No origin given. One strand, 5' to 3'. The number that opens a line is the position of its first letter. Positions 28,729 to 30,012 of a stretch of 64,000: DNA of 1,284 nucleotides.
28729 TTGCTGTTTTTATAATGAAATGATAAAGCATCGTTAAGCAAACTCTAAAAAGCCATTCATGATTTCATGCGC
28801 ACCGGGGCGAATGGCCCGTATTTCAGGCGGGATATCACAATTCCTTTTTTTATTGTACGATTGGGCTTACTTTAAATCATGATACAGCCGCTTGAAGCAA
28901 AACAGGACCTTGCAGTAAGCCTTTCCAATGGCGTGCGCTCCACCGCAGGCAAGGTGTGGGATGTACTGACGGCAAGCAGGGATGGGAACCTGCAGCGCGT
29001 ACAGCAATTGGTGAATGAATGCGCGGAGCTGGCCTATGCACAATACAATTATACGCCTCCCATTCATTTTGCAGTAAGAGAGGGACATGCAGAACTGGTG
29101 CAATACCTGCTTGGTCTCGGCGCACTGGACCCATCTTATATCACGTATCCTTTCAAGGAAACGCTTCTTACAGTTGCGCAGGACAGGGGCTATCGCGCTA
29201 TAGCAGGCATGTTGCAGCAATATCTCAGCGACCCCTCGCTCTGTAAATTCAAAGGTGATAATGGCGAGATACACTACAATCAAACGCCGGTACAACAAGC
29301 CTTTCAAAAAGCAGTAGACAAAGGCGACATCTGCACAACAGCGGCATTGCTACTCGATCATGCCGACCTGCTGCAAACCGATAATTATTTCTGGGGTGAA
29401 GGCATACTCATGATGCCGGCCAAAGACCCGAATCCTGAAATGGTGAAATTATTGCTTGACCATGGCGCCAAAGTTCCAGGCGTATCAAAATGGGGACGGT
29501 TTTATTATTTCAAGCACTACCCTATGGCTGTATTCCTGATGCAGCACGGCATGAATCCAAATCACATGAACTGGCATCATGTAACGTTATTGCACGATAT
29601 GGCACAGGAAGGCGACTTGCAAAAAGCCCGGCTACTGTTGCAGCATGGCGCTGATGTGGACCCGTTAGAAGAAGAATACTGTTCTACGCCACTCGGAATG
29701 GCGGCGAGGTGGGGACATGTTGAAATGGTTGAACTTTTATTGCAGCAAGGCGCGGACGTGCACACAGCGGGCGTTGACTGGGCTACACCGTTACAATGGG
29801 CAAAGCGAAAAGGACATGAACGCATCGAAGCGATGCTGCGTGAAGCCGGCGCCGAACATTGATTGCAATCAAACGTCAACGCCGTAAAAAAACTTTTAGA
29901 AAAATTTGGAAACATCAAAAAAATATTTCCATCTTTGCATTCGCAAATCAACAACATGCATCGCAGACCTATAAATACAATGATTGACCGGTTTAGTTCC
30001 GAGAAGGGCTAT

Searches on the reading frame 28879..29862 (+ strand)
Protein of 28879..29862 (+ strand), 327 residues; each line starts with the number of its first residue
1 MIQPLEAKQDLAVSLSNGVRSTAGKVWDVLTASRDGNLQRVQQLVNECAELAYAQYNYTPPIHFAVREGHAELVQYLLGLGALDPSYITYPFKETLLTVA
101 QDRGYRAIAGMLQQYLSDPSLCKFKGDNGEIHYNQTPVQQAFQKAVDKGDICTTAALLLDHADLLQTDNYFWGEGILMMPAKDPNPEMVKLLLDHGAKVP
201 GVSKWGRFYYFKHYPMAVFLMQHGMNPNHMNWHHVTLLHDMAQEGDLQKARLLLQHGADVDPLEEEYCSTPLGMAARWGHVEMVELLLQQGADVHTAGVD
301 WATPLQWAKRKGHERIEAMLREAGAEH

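Call 10: search_protein_families(library=pfam, proteins=[window:28879-29862:+], max_evalue=0.001)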
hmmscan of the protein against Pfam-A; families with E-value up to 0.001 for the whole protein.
window:28879-29862:+ (327 aa): 7 families
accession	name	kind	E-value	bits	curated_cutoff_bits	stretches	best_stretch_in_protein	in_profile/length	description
PF12796.13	Ank_2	-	6.7e-32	110.3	27.3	3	212-295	8-87/90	Ankyrin repeats (3 copies)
PF00023.36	Ank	-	1.4e-26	91.5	21.1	1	270-295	4-29/33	Ankyrin repeat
PF13637.12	Ank_4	-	1.3e-22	79.8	22.7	2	238-288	1-50/50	Ankyrin repeats (many copies)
PF13606.12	Ank_3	-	4.2e-19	66.8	22.3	1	270-295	4-29/30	Ankyrin repeat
PF13857.12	Ank_5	-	3.4e-14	53.2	27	1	253-297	1-45/56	Ankyrin repeats (many copies)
PF24521.3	Ank_KRIT1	-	8.3e-12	45.5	80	1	228-313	10-97/149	KRIT1 ankyrin-repeats domain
PF23745.1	ANK_LRRK2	-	0.00051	20.3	27.5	0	235-293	32-89/130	LRRK2 ANK repeat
